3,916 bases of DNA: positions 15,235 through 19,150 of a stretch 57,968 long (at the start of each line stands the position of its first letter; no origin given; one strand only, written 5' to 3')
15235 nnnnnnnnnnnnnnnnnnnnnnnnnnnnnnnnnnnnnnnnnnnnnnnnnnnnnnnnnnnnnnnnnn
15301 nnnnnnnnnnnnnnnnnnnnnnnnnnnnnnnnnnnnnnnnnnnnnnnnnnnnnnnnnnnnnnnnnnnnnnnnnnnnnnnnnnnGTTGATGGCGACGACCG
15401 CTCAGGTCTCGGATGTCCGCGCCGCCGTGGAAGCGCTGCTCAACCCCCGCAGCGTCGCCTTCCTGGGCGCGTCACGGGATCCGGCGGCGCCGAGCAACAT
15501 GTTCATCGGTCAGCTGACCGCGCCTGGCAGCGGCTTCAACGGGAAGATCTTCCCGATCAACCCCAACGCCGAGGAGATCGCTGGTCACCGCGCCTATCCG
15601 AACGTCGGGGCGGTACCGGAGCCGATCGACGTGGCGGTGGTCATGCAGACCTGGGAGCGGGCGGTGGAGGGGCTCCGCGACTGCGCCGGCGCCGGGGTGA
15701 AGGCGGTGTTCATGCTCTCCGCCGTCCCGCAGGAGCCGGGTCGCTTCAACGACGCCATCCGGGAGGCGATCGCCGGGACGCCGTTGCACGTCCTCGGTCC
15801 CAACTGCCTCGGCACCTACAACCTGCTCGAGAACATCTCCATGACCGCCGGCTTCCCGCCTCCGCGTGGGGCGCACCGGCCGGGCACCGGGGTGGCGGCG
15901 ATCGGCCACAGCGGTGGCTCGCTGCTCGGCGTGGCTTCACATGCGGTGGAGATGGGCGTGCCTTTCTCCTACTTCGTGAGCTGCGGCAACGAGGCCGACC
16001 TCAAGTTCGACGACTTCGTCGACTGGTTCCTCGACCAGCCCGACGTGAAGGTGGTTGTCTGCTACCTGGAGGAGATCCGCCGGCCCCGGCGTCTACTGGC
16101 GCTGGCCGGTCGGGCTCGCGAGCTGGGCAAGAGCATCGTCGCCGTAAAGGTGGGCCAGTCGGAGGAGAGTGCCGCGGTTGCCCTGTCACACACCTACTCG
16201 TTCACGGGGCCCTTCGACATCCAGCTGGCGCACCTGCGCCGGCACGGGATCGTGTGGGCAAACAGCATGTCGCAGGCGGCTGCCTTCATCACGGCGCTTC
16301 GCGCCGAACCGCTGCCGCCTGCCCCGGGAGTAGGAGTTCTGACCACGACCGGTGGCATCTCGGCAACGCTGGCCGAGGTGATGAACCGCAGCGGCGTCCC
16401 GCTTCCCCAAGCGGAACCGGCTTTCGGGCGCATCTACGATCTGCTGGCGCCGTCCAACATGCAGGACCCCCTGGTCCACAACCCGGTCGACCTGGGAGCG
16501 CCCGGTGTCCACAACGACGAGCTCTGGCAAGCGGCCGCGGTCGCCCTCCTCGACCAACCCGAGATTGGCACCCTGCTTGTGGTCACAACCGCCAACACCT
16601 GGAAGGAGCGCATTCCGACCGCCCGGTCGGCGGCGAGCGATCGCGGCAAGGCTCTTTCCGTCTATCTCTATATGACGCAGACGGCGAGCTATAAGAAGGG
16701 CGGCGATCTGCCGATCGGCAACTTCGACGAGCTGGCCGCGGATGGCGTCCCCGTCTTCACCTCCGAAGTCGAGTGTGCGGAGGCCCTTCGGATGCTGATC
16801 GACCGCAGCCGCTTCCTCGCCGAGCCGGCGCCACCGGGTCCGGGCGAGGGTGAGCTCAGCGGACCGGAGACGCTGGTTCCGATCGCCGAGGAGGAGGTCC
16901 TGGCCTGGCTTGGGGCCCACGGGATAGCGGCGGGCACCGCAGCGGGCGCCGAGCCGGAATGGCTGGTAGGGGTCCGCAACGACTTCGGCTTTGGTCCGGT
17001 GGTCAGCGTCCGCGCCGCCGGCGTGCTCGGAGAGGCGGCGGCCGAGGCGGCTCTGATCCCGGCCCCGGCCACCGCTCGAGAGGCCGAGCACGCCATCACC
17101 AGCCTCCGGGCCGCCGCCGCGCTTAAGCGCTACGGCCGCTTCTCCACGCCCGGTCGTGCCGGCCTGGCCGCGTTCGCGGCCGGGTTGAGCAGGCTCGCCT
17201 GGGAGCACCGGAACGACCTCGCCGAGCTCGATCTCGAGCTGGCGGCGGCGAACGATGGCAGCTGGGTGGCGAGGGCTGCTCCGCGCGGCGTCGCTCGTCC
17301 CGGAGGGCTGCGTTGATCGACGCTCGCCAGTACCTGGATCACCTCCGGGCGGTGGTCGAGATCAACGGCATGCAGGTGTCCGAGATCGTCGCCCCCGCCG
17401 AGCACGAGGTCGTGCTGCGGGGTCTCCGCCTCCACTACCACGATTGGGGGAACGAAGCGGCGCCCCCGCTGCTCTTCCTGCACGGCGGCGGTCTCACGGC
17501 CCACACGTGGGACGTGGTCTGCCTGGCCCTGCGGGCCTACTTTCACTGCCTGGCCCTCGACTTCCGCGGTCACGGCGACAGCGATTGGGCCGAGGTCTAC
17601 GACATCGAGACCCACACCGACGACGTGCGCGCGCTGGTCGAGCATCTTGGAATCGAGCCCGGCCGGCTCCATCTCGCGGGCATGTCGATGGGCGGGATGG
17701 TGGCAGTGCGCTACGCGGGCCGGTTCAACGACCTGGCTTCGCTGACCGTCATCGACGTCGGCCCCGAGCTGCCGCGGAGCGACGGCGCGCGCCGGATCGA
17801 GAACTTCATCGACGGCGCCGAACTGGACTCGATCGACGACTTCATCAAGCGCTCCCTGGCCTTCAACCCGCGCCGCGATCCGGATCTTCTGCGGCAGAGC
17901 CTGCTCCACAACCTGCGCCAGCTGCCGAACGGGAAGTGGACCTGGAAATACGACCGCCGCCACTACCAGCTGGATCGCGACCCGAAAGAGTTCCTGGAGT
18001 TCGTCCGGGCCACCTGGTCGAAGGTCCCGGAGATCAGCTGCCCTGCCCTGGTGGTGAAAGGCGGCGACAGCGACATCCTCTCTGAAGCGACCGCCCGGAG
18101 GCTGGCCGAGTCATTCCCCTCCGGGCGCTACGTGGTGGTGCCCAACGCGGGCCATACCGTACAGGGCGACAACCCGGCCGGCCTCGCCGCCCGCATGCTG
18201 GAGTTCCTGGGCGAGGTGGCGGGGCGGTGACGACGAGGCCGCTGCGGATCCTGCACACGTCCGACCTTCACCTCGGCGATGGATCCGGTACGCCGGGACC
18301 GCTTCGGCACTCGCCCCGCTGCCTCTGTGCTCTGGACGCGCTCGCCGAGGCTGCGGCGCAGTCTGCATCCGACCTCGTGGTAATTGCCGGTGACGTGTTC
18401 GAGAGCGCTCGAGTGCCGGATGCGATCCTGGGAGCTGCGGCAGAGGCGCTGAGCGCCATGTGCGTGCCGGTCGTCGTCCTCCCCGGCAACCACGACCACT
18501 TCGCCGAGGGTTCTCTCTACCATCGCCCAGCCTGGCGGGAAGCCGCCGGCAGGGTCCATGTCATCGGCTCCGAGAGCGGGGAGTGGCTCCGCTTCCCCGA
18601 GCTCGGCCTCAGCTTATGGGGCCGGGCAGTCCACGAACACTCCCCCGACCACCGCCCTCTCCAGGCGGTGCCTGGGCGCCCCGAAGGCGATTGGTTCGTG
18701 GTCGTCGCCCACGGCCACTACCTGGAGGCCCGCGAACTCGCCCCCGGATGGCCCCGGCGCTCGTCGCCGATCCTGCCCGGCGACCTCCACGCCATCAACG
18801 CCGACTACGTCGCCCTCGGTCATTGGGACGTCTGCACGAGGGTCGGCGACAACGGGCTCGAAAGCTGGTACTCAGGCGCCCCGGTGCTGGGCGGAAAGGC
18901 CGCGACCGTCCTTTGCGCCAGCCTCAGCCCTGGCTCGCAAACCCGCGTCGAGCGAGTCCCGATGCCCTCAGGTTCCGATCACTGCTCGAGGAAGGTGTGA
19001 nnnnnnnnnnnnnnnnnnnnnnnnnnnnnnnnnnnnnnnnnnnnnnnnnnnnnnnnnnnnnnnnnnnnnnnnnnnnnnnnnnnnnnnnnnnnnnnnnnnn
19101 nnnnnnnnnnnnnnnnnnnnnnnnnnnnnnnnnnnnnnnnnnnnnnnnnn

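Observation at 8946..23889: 14-gene co-directional operon joining a peptide-type ABC importer directly to CoA-thioester chemistry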

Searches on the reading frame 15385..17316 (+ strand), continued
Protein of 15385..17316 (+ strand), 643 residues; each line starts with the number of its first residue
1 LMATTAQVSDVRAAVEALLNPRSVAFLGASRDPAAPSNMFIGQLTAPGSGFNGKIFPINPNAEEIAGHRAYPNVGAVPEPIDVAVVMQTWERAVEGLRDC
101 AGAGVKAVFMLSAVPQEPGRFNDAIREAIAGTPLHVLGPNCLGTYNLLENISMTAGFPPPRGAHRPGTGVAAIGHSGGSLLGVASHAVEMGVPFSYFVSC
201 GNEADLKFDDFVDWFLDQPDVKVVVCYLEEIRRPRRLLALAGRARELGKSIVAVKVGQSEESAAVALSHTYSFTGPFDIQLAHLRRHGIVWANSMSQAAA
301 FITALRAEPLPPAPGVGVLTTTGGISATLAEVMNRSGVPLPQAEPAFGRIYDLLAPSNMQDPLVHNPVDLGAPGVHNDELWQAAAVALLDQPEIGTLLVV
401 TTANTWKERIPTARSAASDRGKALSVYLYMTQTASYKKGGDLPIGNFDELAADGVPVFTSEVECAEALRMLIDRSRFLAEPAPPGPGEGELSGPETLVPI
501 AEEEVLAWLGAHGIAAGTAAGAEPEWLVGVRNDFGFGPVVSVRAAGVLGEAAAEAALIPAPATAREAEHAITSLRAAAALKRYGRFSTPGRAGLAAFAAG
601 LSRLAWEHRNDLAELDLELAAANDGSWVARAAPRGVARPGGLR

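Call 101: search_protein_representatives(protein=window:15385-17316:+)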
Query: 643 residues. Proteins with E-value up to 0.001 (for the whole library): 16921; up to 1e-10: 9820; up to 1e-30: 2855. The best 150 are listed.
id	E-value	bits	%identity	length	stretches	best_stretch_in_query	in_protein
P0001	0.0e+00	1424.2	100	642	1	2-643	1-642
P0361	2.6e-91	323.5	37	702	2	10-527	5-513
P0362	2.2e-89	317.2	38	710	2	12-510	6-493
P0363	7.9e-85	302.1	37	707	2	14-470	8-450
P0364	4.7e-68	246.7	37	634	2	92-548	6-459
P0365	7.7e-66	239.4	32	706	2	12-542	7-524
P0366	2.9e-60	220.9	30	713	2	13-481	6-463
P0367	8.5e-60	219.4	33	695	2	14-517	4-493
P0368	1.6e-59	218.5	33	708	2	6-479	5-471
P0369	1.5e-58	215.3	34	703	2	16-574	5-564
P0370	2.3e-58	214.7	35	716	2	8-398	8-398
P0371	4.7e-58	213.6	31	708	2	11-572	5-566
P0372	8.8e-58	212.7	33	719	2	14-398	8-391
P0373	1.9e-57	211.6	31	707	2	3-484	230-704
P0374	5.1e-57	210.2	34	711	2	13-399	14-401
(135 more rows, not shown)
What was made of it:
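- Its restriction to this lineage: call 101.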

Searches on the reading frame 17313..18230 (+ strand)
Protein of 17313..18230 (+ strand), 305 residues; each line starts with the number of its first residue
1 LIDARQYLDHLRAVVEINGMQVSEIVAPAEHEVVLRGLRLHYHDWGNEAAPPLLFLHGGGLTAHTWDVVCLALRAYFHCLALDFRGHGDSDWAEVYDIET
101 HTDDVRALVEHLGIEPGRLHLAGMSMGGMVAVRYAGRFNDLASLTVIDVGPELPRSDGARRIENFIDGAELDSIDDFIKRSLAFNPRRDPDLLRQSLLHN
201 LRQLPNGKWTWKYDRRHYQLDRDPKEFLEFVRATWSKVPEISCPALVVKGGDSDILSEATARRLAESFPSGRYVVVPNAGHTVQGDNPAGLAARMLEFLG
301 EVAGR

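Call 4: search_protein_families(library=pfam, proteins=[window:17313-18230:+])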
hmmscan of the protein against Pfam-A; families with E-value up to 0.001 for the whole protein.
window:17313-18230:+ (305 aa): 3 families
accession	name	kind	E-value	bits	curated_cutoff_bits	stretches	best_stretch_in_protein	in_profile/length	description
PF12697.13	Abhydrolase_6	-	2.3e-27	97.5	26.3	1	53-293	1-216/217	Alpha/beta hydrolase family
PF00561.26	Abhydrolase_1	-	1.2e-22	81.2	25.8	1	51-288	1-245/245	alpha/beta hydrolase fold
PF12146.15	Hydrolase_4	-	3.3e-15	56.5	27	1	53-140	7-99/239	Serine aminopeptidase, S33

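Call 5: search_protein_families(library=ncbifam, proteins=[window:17313-18230:+], max_evalue=0.00001)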
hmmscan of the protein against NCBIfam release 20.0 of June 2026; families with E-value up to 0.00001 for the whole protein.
window:17313-18230:+ (305 aa): 26 families (the best 25 are shown)
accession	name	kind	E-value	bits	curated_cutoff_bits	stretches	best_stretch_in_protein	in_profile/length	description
NF051488.1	bifunc_PcaDC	exception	6.2e-26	91.4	390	2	40-162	2-124/375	bifunctional 3-oxoadipate enol-lactonase/4-carboxymuconolactone decarboxylase PcaDC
TIGR02427.1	protocat_pcaD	equivalog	2.3e-25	89.4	255.85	1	39-142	1-104/251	3-oxoadipate enol-lactonase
NF050089.1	i_nPHAscl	equivalog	8.2e-20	71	300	1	48-140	16-107/288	intracellular short-chain-length polyhydroxyalkanoate depolymerase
NF011457.0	PRK14875.1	equivalog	4.1e-19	68.8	307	1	21-299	103-369/372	acetoin dehydrogenase dihydrolipoyllysine-residue acetyltransferase subunit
TIGR03695.1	menH_SHCHC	equivalog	2.9e-18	66.2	208.55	1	51-140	3-94/252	2-succinyl-6-hydroxy-2,4-cyclohexadiene-1-carboxylate synthase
NF002938.0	PRK03592.1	equivalog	1.5e-17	63.9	241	1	29-140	11-119/298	haloalkane dehalogenase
NF051487.1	bifunc_PcaCD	exception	7e-17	61.6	430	1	45-147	167-268/413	bifunctional 4-carboxymuconolactone decarboxylase/3-oxoadipate enol-lactonase PcaCD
NF045632.1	hydroxlase_HsaD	equivalog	3.1e-16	59.2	400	1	33-144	17-131/290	4,5:9,10-diseco-3-hydroxy-5,9,17-trioxoandrosta-1(10),2-diene-4-oate hydrolase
NF007954.0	PRK10673.1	equivalog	4.8e-15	55.5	399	1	49-294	15-247/255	esterase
TIGR03056.1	bchO_mg_che_rel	equivalog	1.1e-14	54.2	172.55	1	37-135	15-113/278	alpha/beta fold hydrolase BchO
TIGR01250.1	pro_imino_pep_2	subfamily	3.9e-14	52.9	167.65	1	30-146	4-126/288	proline iminopeptidase-family hydrolase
NF002873.0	PRK03204.1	equivalog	5.1e-13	49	466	1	39-137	25-121/286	haloalkane dehalogenase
TIGR03611.1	RutD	equivalog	2.2e-12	46.9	238.5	1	42-147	5-111/258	pyrimidine utilization protein D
TIGR01738.1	bioH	equivalog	6.9e-12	45.5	206.95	1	50-157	4-106/245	pimeloyl-ACP methyl ester esterase BioH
NF008340.0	PRK11126.1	equivalog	7.1e-12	45.1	261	1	46-136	10-97/255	2-succinyl-6-hydroxy-2,4-cyclohexadiene-1-carboxylate synthase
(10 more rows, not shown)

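Call 27: search_solved_structures(query=window:17313-18230:+, max_evalue=1e-10)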
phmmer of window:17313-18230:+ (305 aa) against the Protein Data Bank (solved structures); distinct sequences matched with E-value up to 1e-10: 99 (the best 60 are shown).
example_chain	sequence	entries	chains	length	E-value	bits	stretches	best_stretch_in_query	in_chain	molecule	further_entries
3p2m_A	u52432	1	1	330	2e-32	115.5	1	43-292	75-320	POSSIBLE HYDROLASE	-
6wym_A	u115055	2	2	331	2.1e-32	115.5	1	43-292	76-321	Possible hydrolase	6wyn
7c4d_A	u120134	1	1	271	2.5e-18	69.3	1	38-299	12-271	Putative esterase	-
7jqy_A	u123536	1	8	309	3.4e-18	68.8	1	35-150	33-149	Cif-like 1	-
6i8w_A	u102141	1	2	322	5.1e-18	68.2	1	27-155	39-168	Alpha/beta fold hydrolase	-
7jqx_A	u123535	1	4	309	1.3e-17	66.9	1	35-150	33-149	Cif-like 1 wild-type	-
4uhh_A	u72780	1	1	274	2.1e-17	66.2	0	40-158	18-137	ESTERASE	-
4uhc_A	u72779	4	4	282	2.3e-17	66.1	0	40-158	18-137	ESTERASE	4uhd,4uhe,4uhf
7ld8_A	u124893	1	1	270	5.5e-17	64.8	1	39-302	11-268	Putative non-heme bromoperoxidase BpoC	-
3e3a_A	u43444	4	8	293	6.1e-17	64.7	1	36-302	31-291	POSSIBLE PEROXIDASE BPOC | putative Bromoperoxidase | protein Rv0554, putative Bromoperoxidase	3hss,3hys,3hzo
3bwx_A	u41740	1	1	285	3.9e-16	62.1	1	36-295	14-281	Alpha/beta hydrolase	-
3c5w_P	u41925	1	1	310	6.7e-16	61.3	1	45-299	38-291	PP2A-specific methylesterase PME-1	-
1zoi_A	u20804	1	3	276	2.7e-15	59.3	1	36-140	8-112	esterase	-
4dgq_A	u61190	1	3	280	3.7e-14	55.6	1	36-141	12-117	Non-heme chloroperoxidase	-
3c5v_A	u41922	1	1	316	7.6e-14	54.5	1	46-299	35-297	Protein phosphatase methylesterase 1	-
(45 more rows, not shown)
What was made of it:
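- The hydrolase weakly matches short-chain PHA depolymerase models (calls 5, 27).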

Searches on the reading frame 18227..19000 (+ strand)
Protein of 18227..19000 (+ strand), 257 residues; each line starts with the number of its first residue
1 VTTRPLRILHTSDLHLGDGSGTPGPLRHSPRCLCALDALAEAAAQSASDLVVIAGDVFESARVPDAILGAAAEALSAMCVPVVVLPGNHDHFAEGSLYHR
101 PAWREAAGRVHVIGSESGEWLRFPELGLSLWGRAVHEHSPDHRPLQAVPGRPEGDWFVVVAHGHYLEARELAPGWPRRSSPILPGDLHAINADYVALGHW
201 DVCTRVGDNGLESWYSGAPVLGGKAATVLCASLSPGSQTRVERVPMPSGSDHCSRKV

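Call 4: search_protein_families(library=pfam, proteins=[window:18227-19000:+])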
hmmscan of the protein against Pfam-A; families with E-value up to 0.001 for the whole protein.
window:18227-19000:+ (257 aa): 2 families
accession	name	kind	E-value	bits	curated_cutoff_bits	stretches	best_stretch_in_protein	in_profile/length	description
PF00149.33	Metallophos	-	6.5e-13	50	21.5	1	6-199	1-187/191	Calcineurin-like phosphoesterase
PF12850.12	Metallophos_2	-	0.0002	21.8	27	1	7-142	2-71/154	Calcineurin-like phosphoesterase superfamily domain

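Call 5: search_protein_families(library=ncbifam, proteins=[window:18227-19000:+], max_evalue=0.00001)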
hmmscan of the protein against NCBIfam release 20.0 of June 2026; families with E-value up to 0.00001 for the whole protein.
window:18227-19000:+ (257 aa): 3 families
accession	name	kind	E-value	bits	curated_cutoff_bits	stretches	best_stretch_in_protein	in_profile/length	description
TIGR00619.1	sbcd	subfamily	9.2e-15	55.1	77.65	1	6-96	1-92/252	exonuclease subunit SbcD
NF008206.2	PRK10966.1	equivalog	3.7e-09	36.2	450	1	6-93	1-88/380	exonuclease subunit SbcD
NF041754.1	sbcd_Bac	equivalog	1.7e-07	30.8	750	1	6-92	1-88/390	exonuclease subunit SbcD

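Call 25: search_solved_structures(query=window:18227-19000:+, max_evalue=0.01)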
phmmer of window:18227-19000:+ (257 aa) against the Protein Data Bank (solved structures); distinct sequences matched with E-value up to 0.01: 14.
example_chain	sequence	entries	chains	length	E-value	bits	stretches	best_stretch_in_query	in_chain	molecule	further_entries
4o24_A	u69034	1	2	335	2.4e-09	40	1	4-91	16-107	Exonuclease, putative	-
2q8u_A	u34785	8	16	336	2.4e-09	40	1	4-91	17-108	Exonuclease, putative | Nuclease SbcCD subunit D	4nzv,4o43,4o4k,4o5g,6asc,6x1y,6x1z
3qg5_C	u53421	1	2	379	2.2e-08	36.8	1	6-91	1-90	Mre11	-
3thn_A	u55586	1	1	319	1.8e-07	33.8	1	6-90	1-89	Exonuclease, putative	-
3tho_B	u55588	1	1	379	2.6e-07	33.3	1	6-90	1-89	Exonuclease, putative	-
4lty_C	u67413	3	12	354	2.1e-06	30.3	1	6-93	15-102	Exonuclease subunit SbcD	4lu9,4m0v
6s6v_A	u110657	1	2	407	6.5e-06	28.7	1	6-93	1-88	Nuclease SbcCD subunit D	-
4hd0_A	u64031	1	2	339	5.1e-05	25.8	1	6-115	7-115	DNA double-strand break repair protein Mre11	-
7yzo_A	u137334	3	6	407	7.1e-05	25.3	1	6-93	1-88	Nuclease SbcCD subunit D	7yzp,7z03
3dsc_A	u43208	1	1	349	7.8e-05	25.2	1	7-115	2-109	DNA double-strand break repair protein mre11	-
1ii7_A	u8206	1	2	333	7.9e-05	25.2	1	7-115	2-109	Mre11 nuclease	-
6s85_A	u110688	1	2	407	9.1e-05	25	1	6-92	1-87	Nuclease SbcCD subunit D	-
7dog_A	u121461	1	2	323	0.00025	23.5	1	7-91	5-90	Nuclease SbcCD subunit D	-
3dsd_A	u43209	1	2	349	0.0014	21.1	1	7-115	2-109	DNA double-strand break repair protein mre11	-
